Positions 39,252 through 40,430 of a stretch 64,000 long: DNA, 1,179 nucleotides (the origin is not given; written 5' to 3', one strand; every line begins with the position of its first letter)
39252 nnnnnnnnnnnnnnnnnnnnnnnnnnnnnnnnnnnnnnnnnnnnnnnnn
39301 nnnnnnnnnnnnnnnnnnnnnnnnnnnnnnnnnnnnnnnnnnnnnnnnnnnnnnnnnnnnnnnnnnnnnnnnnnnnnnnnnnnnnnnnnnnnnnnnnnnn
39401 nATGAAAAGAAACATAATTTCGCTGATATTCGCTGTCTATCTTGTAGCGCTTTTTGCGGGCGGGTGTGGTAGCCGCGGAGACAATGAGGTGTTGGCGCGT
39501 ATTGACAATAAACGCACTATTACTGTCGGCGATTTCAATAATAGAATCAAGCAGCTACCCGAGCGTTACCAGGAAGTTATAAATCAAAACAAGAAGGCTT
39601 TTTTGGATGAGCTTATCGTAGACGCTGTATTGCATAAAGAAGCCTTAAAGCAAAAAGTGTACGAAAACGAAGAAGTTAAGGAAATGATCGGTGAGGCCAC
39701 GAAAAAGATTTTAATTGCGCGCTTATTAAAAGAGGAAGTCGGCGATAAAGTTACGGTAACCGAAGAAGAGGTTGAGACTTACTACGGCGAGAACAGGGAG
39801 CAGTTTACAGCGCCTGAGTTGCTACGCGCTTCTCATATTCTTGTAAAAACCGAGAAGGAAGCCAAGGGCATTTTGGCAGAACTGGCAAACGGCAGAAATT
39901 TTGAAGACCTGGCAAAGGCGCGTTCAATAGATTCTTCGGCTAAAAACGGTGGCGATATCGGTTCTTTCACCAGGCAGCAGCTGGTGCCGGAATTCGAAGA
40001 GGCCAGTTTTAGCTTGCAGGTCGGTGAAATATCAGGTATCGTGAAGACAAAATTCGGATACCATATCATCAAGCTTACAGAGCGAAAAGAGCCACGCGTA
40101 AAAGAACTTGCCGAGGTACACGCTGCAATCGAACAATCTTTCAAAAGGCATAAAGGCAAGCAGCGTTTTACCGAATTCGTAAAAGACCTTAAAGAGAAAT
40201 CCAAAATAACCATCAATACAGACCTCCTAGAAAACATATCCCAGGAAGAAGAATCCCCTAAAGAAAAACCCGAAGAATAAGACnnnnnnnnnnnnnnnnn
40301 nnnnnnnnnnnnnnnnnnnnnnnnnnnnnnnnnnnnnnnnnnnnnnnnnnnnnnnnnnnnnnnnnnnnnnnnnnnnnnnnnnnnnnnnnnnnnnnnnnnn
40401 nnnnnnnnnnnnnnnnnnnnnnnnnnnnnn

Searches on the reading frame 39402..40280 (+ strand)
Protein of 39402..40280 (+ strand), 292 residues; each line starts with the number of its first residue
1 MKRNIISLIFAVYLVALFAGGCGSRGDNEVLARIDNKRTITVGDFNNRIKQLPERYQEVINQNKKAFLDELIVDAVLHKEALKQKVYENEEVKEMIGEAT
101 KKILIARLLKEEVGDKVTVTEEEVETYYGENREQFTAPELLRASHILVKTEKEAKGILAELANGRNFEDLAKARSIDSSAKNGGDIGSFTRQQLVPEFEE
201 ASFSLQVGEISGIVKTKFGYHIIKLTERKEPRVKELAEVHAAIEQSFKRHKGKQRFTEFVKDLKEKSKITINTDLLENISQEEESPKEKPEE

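Call 41: find_homologous_proteins(query=window:39402-40280:+, max_evalue=1e-30)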
Query window:39402-40280:+ (292 aa): 992 proteins with E <= 1e-30 among 3066 candidates; the best 120 are listed.
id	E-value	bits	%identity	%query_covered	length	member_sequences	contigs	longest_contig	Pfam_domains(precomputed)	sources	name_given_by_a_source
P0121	7.0e-180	614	100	100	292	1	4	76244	PF13145.13,PF00639.28,PF13624.12,PF13616.13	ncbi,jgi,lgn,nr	ncbi:MAG: peptidylprolyl isomerase [Candidatus Omnitrophica bacterium]|nr:peptidylprolyl isomerase [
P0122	4.5e-158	543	89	96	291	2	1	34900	PF13145.13,PF00639.28,PF13616.13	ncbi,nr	ncbi:MAG: peptidyl-prolyl cis-trans isomerase [Candidatus Omnitrophica bacterium]|nr:peptidyl-prolyl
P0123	3.5e-107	376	63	97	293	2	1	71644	PF13145.13,PF00639.28,PF13616.13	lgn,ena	-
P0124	6.3e-106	372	62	99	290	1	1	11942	PF13145.13,PF00639.28,PF13616.13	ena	-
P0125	1.5e-104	367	65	94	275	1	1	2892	PF13145.13,PF00639.28,PF13616.13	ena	-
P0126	3.0e-104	366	61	96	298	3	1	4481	PF13145.13,PF00639.28,PF13616.13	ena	-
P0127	3.3e-104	366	61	98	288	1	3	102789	PF13145.13,PF00639.28,PF13616.13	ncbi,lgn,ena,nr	ncbi:MAG: peptidylprolyl isomerase [Candidatus Omnitrophica bacterium]|nr:peptidylprolyl isomerase [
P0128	3.8e-103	363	64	93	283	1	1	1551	PF13145.13,PF00639.28,PF13616.13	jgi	-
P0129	4.1e-103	363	64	94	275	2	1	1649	PF13145.13,PF00639.28,PF13616.13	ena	-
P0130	2.9e-102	360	64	93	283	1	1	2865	PF13145.13,PF00639.28,PF13616.13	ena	-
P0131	2.1e-101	357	61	98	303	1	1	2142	PF13145.13,PF00639.28,PF28307.1,PF13616.13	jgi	-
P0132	2.1e-101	357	62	96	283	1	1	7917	PF13145.13,PF00639.28,PF13616.13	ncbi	ncbi:MAG: peptidyl-prolyl cis-trans isomerase [Candidatus Omnitrophota bacterium]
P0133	2.1e-101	357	62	96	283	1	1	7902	PF13145.13,PF00639.28,PF13616.13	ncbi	-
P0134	3.2e-101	356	61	96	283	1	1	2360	PF13145.13,PF00639.28,PF13616.13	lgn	-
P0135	4.5e-101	356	61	95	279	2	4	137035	PF13145.13,PF00639.28,PF28307.1,PF13616.13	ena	-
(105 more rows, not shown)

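Call 42: find_encoding_contigs(protein=P0122, flank=6000, max_places=4)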
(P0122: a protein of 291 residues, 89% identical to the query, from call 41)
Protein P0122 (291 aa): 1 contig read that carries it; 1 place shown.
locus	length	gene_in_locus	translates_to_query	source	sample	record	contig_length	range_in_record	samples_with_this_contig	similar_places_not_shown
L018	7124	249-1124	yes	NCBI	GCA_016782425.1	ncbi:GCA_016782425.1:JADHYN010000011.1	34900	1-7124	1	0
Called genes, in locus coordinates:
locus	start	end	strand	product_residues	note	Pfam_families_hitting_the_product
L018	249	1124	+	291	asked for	PF13145:Rotamase_2, PF13616:Rotamase_3, PF00639:Rotamase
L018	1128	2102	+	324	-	PF13623:SurA_N_2, PF13624:SurA_N_3, PF09312:SurA_N, PF13145:Rotamase_2, PF13616:Rotamase_3, PF00639:Rotamase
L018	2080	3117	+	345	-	PF04166:PdxA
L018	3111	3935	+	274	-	PF00398:RrnaAD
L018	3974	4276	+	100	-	PF02686:GatC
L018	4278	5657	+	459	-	PF01425:Amidase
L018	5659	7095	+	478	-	PF02934:GatB_N, PF02637:GatB_Yqey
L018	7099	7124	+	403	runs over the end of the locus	PF22694:CtpB_N-like, PF00595:PDZ, PF13180:PDZ_2, PF17820:PDZ_6, PF03572:Peptidase_S41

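Call 43: find_encoding_contigs(protein=P0123, flank=4000, max_places=2)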
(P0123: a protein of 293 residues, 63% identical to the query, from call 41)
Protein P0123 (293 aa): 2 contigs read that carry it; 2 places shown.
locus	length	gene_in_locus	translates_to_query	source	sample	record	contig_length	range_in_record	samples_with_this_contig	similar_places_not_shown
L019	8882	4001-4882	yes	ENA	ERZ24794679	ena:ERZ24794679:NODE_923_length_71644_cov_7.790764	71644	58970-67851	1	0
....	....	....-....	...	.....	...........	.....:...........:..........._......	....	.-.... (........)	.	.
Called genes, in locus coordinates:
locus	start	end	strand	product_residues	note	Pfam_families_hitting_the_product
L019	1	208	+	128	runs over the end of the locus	PF02410:RsfS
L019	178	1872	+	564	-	PF03485:Arg_tRNA_synt_N, PF00750:tRNA-synt_1d, PF05746:DALR_1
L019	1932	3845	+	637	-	PF17757:UvrB_inter, PF02559:CarD_TRCF_RID, PF00270:DEAD, PF04851:ResIII (weak), PF00271:Helicase_C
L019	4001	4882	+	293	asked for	PF13145:Rotamase_2, PF00639:Rotamase, PF13616:Rotamase_3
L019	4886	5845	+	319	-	PF13623:SurA_N_2 (weak), PF13624:SurA_N_3, PF09312:SurA_N (weak), PF13145:Rotamase_2, PF13616:Rotamase_3, PF00639:Rotamase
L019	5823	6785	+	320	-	PF04166:PdxA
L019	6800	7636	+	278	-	PF00398:RrnaAD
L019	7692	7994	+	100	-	PF20977:GatF (weak), PF02686:GatC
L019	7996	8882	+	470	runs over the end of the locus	PF01425:Amidase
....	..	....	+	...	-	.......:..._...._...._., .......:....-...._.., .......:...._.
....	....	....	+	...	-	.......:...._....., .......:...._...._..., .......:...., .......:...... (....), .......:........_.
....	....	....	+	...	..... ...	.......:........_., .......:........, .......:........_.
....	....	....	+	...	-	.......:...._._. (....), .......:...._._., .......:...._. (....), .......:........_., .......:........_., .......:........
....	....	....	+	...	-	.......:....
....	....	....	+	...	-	?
